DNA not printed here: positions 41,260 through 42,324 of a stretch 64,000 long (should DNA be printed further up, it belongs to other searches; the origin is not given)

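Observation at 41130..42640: MerR-like metal-sensor operon with CxxC/CC redox proteins but no mercuric reductase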

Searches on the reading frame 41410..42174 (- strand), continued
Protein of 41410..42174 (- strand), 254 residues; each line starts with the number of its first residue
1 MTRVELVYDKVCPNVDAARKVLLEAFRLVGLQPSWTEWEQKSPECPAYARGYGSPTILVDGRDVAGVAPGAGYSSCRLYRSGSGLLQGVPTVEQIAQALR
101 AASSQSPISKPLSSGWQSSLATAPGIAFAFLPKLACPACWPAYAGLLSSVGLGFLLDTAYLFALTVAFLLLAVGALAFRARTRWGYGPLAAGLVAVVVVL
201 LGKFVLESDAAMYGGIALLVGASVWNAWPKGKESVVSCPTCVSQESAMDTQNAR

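Call 34: get_annotated_region(hit=H1, flank=5000)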
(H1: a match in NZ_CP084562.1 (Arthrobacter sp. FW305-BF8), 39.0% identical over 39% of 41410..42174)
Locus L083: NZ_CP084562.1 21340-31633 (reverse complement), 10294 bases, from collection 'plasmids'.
description: Arthrobacter sp. FW305-BF8 plasmid unnamed1
organism: Arthrobacter sp. FW305-BF8 (NCBI taxid 2879617)
taxonomy: Bacteria; Actinomycetota; Actinomycetes; Micrococcales; Micrococcaceae; Arthrobacter; Arthrobacter sp. FW305-BF8
host: -; source: isolate,groundwater; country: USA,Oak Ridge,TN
typing (MOB-suite, as given by PLSDB): non-mobilizable
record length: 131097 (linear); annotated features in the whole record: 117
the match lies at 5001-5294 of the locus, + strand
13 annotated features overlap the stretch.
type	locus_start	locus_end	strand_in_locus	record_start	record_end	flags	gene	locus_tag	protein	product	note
CDS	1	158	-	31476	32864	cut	-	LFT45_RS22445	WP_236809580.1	FAD-dependent oxidoreductase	-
CDS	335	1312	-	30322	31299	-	trxB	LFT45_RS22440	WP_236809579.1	thioredoxin-disulfide reductase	-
CDS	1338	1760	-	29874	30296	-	-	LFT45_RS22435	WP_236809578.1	arsenate reductase ArsC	-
CDS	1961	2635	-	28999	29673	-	-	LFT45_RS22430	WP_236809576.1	helix-turn-helix domain-containing protein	-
CDS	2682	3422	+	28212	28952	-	-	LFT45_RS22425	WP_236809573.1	MIP/aquaporin family protein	GO:0055085 - transmembrane transport [Evidence IEA]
CDS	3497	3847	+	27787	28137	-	-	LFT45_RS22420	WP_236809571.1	metalloregulator ArsR/SmtB family transcription factor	GO:0006355 - regulation of DNA-templated transcription [Evidence IEA]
CDS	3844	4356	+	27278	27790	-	-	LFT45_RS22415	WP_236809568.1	GNAT family N-acetyltransferase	-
CDS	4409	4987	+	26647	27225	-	-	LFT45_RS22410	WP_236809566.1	DinB family protein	-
CDS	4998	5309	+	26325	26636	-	-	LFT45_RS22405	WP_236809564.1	thioredoxin family protein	-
CDS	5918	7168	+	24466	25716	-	-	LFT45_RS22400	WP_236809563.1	Nramp family divalent metal transporter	GO:0055085 - transmembrane transport [Evidence IEA]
CDS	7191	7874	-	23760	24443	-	-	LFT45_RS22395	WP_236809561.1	metal-dependent transcriptional regulator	-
CDS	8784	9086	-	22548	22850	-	-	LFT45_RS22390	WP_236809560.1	hypothetical protein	-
CDS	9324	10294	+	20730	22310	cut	-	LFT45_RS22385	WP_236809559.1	multicopper oxidase domain-containing protein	-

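Call 35: predict_structure(alignment_id=A1)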
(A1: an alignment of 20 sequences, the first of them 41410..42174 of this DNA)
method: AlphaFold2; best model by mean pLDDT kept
length: 254 residues; sequences in the alignment: 20
mean_pLDDT: 71.8   pTM: 0.42
mean pLDDT of the five models: 71.8, 68.5, 67.1, 66.2, 65.5
residues with pLDDT >= 90: 61; 70-90: 97; 50-70: 43; < 50: 53
segments of 3 or more residues with pLDDT < 50: 106-135, 232-254
pLDDT, mean of each block of 10 residues (from residue 1): 90 93 96 94 90 91 89 76 85 94 56 39 44 51 60 57 75 73 71 81 78 76 71 43 37 37
secondary structure, 60 per line:
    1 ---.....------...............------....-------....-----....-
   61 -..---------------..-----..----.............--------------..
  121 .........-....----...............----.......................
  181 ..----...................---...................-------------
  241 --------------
elements in order: E4-8 H15-29 E36-39 H47-50 E56-59 H92-104 H119-129 H131-134 H139-153 H158-182 H187-205 H209-227

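Call 39: fold_search(model_id=the predicted structure, library=pdb)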
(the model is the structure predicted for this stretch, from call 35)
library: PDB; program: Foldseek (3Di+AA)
matches with E <= 10: 729; with E <= 0.001: 0
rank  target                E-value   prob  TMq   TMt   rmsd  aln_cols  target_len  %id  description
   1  1tw9_F                7.5e-03  0.66  0.18  0.22  20.7       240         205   15  Glutathione Transferase-2, apo form, from the nematode Heligmosomoides polygyrus (released 2004-08-03)
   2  6gib_A                1.2e-02  0.30  0.15  0.16  18.1       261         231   14  Crystal structure of glutathione transferase Omega 2S from Trametes versicolor (released 2018-09-12)
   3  4glt_C                1.6e-02  0.51  0.18  0.21  21.7       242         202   13  Crystal structure of glutathione s-transferase MFLA_2116 (target EFI-507160) from methylobacillus flagellatus kt with  (released 2012-08-29)
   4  4glt_B                2.3e-02  0.41  0.17  0.21  22.0       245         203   14  Crystal structure of glutathione s-transferase MFLA_2116 (target EFI-507160) from methylobacillus flagellatus kt with  (released 2012-08-29)
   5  6ht6_B                2.4e-02  0.23  0.16  0.17  18.4       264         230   13  Crystal structure of glutathione transferase Omega 2S from Trametes versicolor in complex with 2,4-dihydroxybenzopheno (released 2018-10-10)
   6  9ddl                  2.7e-02  0.47  0.18  0.22  19.4       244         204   11  Glutathione transferase sigma class from Taenia solium 1.3 (released 2025-06-11)
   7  8aon_B00A             4.0e-02  0.93  0.24  0.26  11.8       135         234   14  Oxidoreductase fragment of human QSOX1 in complex with a Fab fragment of a humanized anti-QSOX1 antibody (released 2023-08-02)
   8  8pr6_B                4.5e-02  0.99  0.20  0.54   3.0        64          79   19  Crystal structure of Corynebacterium glutamicum mycoredoxin-3 at 1.7 A resolution. (released 2023-10-25)
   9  7asw                  6.0e-02  0.99  0.26  0.52   7.6       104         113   15  Crystal structure of chloroplastic thioredoxin z defines a novel type-specific target recognition (released 2021-05-19)
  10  7bzk_B                8.1e-02  0.98  0.25  0.53   5.0       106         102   15  Crystal structure of ferredoxin: thioredoxin reductase and thioredoxin y1 complex (released 2020-10-14)
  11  1v98_A                8.1e-02  0.93  0.20  0.47   5.3        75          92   16  Crystal Structure Analysis of Thioredoxin from Thermus thermophilus (released 2005-02-01)
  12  2dj1_MODEL_1_A        8.6e-02  0.93  0.25  0.41   6.9       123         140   19  The solution structure of the first thioredoxin domain of mouse Protein disulfide-isomerase A4 (released 2006-09-30)
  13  2o7k                  9.6e-02  0.97  0.25  0.53   5.0       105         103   17  S. aureus thioredoxin (released 2007-07-24)
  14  3idv                  9.6e-02  0.97  0.27  0.29   5.2       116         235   16  Crystal structure of the a0a fragment of ERp72 (released 2010-07-07)
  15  4ags_A                9.6e-02  0.35  0.20  0.13  20.2       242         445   13  Leishmania TDR1 - a unique trimeric glutathione transferase (released 2012-07-04)
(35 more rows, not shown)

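Call 51: search_protein_representatives(protein=window:41410-42174:-)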
Query: 254 residues. Proteins with E-value up to 0.001 (for the whole library): 2206; up to 1e-10: 1027; up to 1e-30: 201. The best 150 are listed.
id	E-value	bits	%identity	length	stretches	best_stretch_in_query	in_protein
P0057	3.3e-89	315.4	59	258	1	2-253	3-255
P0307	6.3e-80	285.0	56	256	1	4-244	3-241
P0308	2.7e-76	273.1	51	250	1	3-246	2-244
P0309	5.1e-71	255.8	52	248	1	2-250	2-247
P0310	1.1e-69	251.4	53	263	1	3-233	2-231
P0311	5.3e-69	249.2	47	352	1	2-246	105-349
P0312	1.9e-67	244.1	52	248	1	4-240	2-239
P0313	2.1e-67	244.0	52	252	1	3-246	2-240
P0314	3.6e-67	243.2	48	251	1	1-244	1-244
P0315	1.6e-66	241.1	53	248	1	3-243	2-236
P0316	2.0e-64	234.2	59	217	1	50-245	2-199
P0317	3.0e-64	233.6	52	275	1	2-242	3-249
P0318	5.4e-64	232.8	50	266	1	3-242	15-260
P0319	9.0e-64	232.1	49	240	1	4-243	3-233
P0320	8.3e-63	228.9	44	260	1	1-252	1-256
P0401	1.1e-46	176.1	49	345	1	3-248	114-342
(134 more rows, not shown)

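Call 55: search_protein_families(library=pfam, proteins=[P0311, P0401, L066:820-1542:-, L012:3417-4787:+, L024:5099-6166:+, L009:5039-5632:+], max_evalue=0.01)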
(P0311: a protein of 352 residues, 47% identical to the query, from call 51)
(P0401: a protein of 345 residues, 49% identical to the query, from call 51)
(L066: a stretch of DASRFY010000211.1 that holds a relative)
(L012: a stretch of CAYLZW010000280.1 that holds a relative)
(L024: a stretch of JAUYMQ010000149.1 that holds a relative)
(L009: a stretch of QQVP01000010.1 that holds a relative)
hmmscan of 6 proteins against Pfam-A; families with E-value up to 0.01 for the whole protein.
P0311 (352 aa): 1 family
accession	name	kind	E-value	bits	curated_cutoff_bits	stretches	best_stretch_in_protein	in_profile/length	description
PF03203.19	MerC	-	5.2e-08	33.9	27.6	1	231-329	7-106/108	MerC mercury resistance protein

P0401 (345 aa): 0 families

L066:820-1542:- (240 aa): 2 families
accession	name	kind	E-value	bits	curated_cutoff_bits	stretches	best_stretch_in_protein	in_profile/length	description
PF03243.20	MerB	-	2.7e-34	118.3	27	1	100-223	1-124/126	Alkylmercury lyase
PF12324.14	HTH_15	-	1.9e-07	31.6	27.2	1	39-97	15-73/74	Helix-turn-helix domain of alkylmercury lyase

L012:3417-4787:+ (456 aa): 2 families
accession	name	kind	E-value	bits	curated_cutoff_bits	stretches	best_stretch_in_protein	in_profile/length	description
PF01758.21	SBF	-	9.8e-39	133.4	24.3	1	156-351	3-190/191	Sodium Bile acid symporter family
PF13593.11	SBF_like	-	1.5e-07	31.5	25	1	187-427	67-296/313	SBF-like CPA transporter family (DUF4137)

L024:5099-6166:+ (355 aa): 1 family
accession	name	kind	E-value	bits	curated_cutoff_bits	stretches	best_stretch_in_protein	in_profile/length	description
PF11376.13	DUF3179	-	3.9e-90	302.7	27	1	89-345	1-292/292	Protein of unknown function (DUF3179)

L009:5039-5632:+ (197 aa): 19 families
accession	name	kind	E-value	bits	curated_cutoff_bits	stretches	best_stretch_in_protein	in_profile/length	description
PF13847.12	Methyltransf_31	-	6.3e-34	117.2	27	1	71-194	3-127/145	Methyltransferase domain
PF13649.12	Methyltransf_25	-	5.2e-24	85.2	27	1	75-171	1-97/97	Methyltransferase domain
PF08241.18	Methyltransf_11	-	2.1e-23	83.2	21.2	1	76-173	1-93/95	Methyltransferase domain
PF01209.24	Ubie_methyltran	-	4e-21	75.9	20.1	1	70-175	46-151/233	ubiE/COQ5 methyltransferase family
PF08242.18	Methyltransf_12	-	6.5e-15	56.1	30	1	76-173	1-98/98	Methyltransferase domain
PF13489.12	Methyltransf_23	-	1.4e-12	48.1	27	1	68-183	19-124/164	Methyltransferase domain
PF01135.25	PCMT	-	7.6e-11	42.6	20.3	1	67-129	69-131/210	Protein-L-isoaspartate(D-aspartate) O-methyltransferase (PCMT)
PF06325.19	PrmA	-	1e-08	35.5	22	1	69-175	159-258/296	Ribosomal protein L11 methyltransferase (PrmA)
PF05175.20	MTS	-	3.5e-08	33.7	23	1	72-175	32-138/170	Methyltransferase small domain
PF05148.21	Methyltransf_8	-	2.8e-06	27.8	27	1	124-178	104-159/219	Hypothetical methyltransferase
PF13679.12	Methyltransf_32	-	5.3e-06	26.9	27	1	71-145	25-106/143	Methyltransferase domain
PF01170.24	UPF0020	-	1.8e-05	25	22.3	1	98-147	78-128/197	RMKL-like, methyltransferase domain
PF02353.26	CMAS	-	0.00018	21.4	27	1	68-182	59-171/273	Mycolic acid cyclopropane synthetase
PF01728.25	FtsJ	-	0.00027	21.3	24.1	1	69-152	19-103/181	FtsJ-like methyltransferase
PF20922.3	Anamorsin_N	-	0.00056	20.1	27.1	1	130-186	41-98/163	Anamorsin, N-terminal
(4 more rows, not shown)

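Call 67: search_protein_families(library=ncbifam, proteins=[L004:3591-3980:+, L010:3591-3992:+, L013:1479-1883:+, L020:3598-4002:+, L034:538-939:+, L044:3594-3998:+, L053:810-1211:+, L062:3591-3992:+, L069:3585-3992:+, L021:5052-5435:+], max_evalue=1e-25)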
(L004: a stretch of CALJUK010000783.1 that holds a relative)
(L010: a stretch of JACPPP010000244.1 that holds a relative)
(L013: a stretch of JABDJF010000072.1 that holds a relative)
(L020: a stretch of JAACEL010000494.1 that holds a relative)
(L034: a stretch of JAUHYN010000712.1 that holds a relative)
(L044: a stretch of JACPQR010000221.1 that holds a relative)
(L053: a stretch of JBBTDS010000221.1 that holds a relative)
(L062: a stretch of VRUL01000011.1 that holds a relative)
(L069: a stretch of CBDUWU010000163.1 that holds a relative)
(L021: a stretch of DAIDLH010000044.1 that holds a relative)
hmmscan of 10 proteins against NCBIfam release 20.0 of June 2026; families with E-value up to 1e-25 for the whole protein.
L004:3591-3980:+ (130 aa): 7 families
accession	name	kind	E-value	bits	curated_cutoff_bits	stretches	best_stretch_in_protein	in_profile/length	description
TIGR02051.1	MerR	equivalog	4.4e-40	136.8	150.85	1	5-130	1-124/124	mercury resistance transcriptional regulator MerR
TIGR02043.1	ZntR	equivalog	5.6e-38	130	167.95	1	4-130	2-130/131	Zn(2+)-responsive transcriptional regulator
NF007069.0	PRK09514.1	equivalog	8.6e-38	129.5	143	1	4-130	2-130/141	Zn(2+)-responsive transcriptional regulator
TIGR02044.1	CueR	equivalog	1.9e-37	128.2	147.4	1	5-130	2-126/127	Cu(I)-responsive transcriptional regulator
TIGR02047.1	CadR-PbrR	equivalog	2.8e-33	114.6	151.45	1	5-130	2-127/127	Cd(II)/Pb(II)-responsive transcriptional regulator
NF010315.0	PRK13752.1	subfamily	8.9e-29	100.4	261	1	2-130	6-132/144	mercury resistance transcriptional regulator MerR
NF007590.0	PRK10227.1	equivalog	4e-26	91.7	244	1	6-130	3-126/135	Cu(I)-responsive transcriptional regulator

L010:3591-3992:+ (134 aa): 7 families
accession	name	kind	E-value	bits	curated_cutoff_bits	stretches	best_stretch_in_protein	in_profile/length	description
TIGR02051.1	MerR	equivalog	2.4e-42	144.1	150.85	1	5-130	1-124/124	mercury resistance transcriptional regulator MerR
NF007069.0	PRK09514.1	equivalog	1e-39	135.7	143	1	5-133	3-133/141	Zn(2+)-responsive transcriptional regulator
TIGR02043.1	ZntR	equivalog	3.5e-38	130.7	167.95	1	5-131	3-131/131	Zn(2+)-responsive transcriptional regulator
TIGR02044.1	CueR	equivalog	2.3e-36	124.7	147.4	1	4-130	1-126/127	Cu(I)-responsive transcriptional regulator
NF010315.0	PRK13752.1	subfamily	7.5e-34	116.8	261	1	2-132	6-134/144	mercury resistance transcriptional regulator MerR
TIGR02047.1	CadR-PbrR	equivalog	8.4e-33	113.1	151.45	1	4-130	1-127/127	Cd(II)/Pb(II)-responsive transcriptional regulator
NF007590.0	PRK10227.1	equivalog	5.4e-27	94.5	244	1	4-131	1-127/135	Cu(I)-responsive transcriptional regulator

L013:1479-1883:+ (135 aa): 7 families
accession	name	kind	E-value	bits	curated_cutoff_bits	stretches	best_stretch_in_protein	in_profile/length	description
TIGR02051.1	MerR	equivalog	7.2e-41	139.3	150.85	1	5-130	1-124/124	mercury resistance transcriptional regulator MerR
NF007069.0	PRK09514.1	equivalog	4.8e-39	133.5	143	1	5-133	3-133/141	Zn(2+)-responsive transcriptional regulator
TIGR02044.1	CueR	equivalog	9.3e-38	129.2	147.4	1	5-130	2-126/127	Cu(I)-responsive transcriptional regulator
TIGR02043.1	ZntR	equivalog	2.7e-37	127.8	167.95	1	4-130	2-130/131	Zn(2+)-responsive transcriptional regulator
TIGR02047.1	CadR-PbrR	equivalog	3.1e-33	114.5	151.45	1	4-130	1-127/127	Cd(II)/Pb(II)-responsive transcriptional regulator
NF010315.0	PRK13752.1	subfamily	1.6e-27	96.3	261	1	1-133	5-135/144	mercury resistance transcriptional regulator MerR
NF007590.0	PRK10227.1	equivalog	1.6e-27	96.2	244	1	5-130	2-126/135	Cu(I)-responsive transcriptional regulator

L020:3598-4002:+ (135 aa): 6 families
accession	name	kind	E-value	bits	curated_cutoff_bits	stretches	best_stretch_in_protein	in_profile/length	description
TIGR02051.1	MerR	equivalog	1.9e-41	141.2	150.85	1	5-129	1-123/124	mercury resistance transcriptional regulator MerR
NF007069.0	PRK09514.1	equivalog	8.8e-37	126.2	143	1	5-134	3-134/141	Zn(2+)-responsive transcriptional regulator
TIGR02044.1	CueR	equivalog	3.5e-35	120.8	147.4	1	4-130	1-126/127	Cu(I)-responsive transcriptional regulator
TIGR02043.1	ZntR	equivalog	9.2e-35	119.7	167.95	1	5-131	3-131/131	Zn(2+)-responsive transcriptional regulator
NF010315.0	PRK13752.1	subfamily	1e-30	106.7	261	1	1-133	5-135/144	mercury resistance transcriptional regulator MerR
TIGR02047.1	CadR-PbrR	equivalog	1.6e-30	105.7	151.45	1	4-129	1-126/127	Cd(II)/Pb(II)-responsive transcriptional regulator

L034:538-939:+ (134 aa): 6 families
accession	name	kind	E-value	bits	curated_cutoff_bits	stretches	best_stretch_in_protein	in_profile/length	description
TIGR02051.1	MerR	equivalog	2.1e-42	144.3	150.85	1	2-127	1-124/124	mercury resistance transcriptional regulator MerR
NF007069.0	PRK09514.1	equivalog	1.4e-38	132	143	1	2-131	3-134/141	Zn(2+)-responsive transcriptional regulator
TIGR02043.1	ZntR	equivalog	1.3e-36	125.6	167.95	1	1-127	2-130/131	Zn(2+)-responsive transcriptional regulator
TIGR02044.1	CueR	equivalog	5.7e-36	123.4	147.4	1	2-127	2-126/127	Cu(I)-responsive transcriptional regulator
TIGR02047.1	CadR-PbrR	equivalog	8.1e-33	113.2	151.45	1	1-126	1-126/127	Cd(II)/Pb(II)-responsive transcriptional regulator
NF010315.0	PRK13752.1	subfamily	8e-29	100.5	261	1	1-129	8-134/144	mercury resistance transcriptional regulator MerR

L044:3594-3998:+ (135 aa): 6 families
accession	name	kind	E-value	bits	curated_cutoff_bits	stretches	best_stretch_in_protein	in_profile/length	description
TIGR02051.1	MerR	equivalog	1e-39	135.6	150.85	1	5-130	1-124/124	mercury resistance transcriptional regulator MerR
TIGR02044.1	CueR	equivalog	4.8e-35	120.4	147.4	1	4-130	1-126/127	Cu(I)-responsive transcriptional regulator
NF007069.0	PRK09514.1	equivalog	5.5e-35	120.4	143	1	5-134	3-134/141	Zn(2+)-responsive transcriptional regulator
TIGR02043.1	ZntR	equivalog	1.3e-33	116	167.95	1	5-131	3-131/131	Zn(2+)-responsive transcriptional regulator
NF010315.0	PRK13752.1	subfamily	2.1e-31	108.9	261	1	1-133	5-135/144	mercury resistance transcriptional regulator MerR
TIGR02047.1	CadR-PbrR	equivalog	3.1e-29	101.6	151.45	1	4-129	1-126/127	Cd(II)/Pb(II)-responsive transcriptional regulator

L053:810-1211:+ (134 aa): 6 families
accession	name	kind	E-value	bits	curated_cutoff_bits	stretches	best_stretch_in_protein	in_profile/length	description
TIGR02051.1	MerR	equivalog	1.6e-40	138.2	150.85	1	5-130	1-124/124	mercury resistance transcriptional regulator MerR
NF007069.0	PRK09514.1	equivalog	3e-36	124.5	143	1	5-132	3-132/141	Zn(2+)-responsive transcriptional regulator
TIGR02044.1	CueR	equivalog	1.2e-35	122.4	147.4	1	5-130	2-126/127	Cu(I)-responsive transcriptional regulator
TIGR02043.1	ZntR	equivalog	6.5e-35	120.1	167.95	1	4-130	2-130/131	Zn(2+)-responsive transcriptional regulator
TIGR02047.1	CadR-PbrR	equivalog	1.7e-31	108.9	151.45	1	4-130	1-127/127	Cd(II)/Pb(II)-responsive transcriptional regulator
NF010315.0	PRK13752.1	subfamily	1.6e-29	102.9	261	1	3-132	7-134/144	mercury resistance transcriptional regulator MerR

L062:3591-3992:+ (134 aa): 6 families
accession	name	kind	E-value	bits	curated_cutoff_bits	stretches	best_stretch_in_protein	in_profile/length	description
TIGR02051.1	MerR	equivalog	3.4e-40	137.2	150.85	1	6-130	2-124/124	mercury resistance transcriptional regulator MerR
NF007069.0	PRK09514.1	equivalog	2.7e-36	124.6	143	1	5-133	3-133/141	Zn(2+)-responsive transcriptional regulator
TIGR02044.1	CueR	equivalog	2.8e-36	124.4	147.4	1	5-130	2-126/127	Cu(I)-responsive transcriptional regulator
TIGR02043.1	ZntR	equivalog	4.4e-35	120.7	167.95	1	4-131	2-131/131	Zn(2+)-responsive transcriptional regulator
TIGR02047.1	CadR-PbrR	equivalog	1.3e-29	102.8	151.45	1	4-130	1-127/127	Cd(II)/Pb(II)-responsive transcriptional regulator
NF010315.0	PRK13752.1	subfamily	2.9e-29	102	261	1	1-132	5-134/144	mercury resistance transcriptional regulator MerR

L069:3585-3992:+ (136 aa): 6 families
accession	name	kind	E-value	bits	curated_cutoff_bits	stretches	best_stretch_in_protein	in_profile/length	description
TIGR02051.1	MerR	equivalog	5.9e-42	142.8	150.85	1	5-130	1-124/124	mercury resistance transcriptional regulator MerR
NF007069.0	PRK09514.1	equivalog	5.8e-35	120.3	143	1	5-134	3-134/141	Zn(2+)-responsive transcriptional regulator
TIGR02044.1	CueR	equivalog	2.4e-34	118.2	147.4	1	5-130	2-126/127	Cu(I)-responsive transcriptional regulator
TIGR02043.1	ZntR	equivalog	1.6e-33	115.6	167.95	1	5-130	3-130/131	Zn(2+)-responsive transcriptional regulator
TIGR02047.1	CadR-PbrR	equivalog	6.4e-32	110.3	151.45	1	4-130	1-127/127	Cd(II)/Pb(II)-responsive transcriptional regulator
NF010315.0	PRK13752.1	subfamily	2.8e-31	108.5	261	1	2-135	6-137/144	mercury resistance transcriptional regulator MerR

L021:5052-5435:+ (128 aa): 5 families
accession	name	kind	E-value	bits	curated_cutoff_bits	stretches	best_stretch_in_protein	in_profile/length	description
TIGR02051.1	MerR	equivalog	1e-43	148.5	150.85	1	2-123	1-124/124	mercury resistance transcriptional regulator MerR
NF010315.0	PRK13752.1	subfamily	1.1e-38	132.6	261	1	1-126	8-135/144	mercury resistance transcriptional regulator MerR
TIGR02044.1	CueR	equivalog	1.1e-28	99.8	147.4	1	1-123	1-126/127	Cu(I)-responsive transcriptional regulator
NF007069.0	PRK09514.1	equivalog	1.4e-27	96.4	143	1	2-124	3-131/141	Zn(2+)-responsive transcriptional regulator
TIGR02043.1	ZntR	equivalog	3.5e-26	91.9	167.95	1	2-113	3-118/131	Zn(2+)-responsive transcriptional regulator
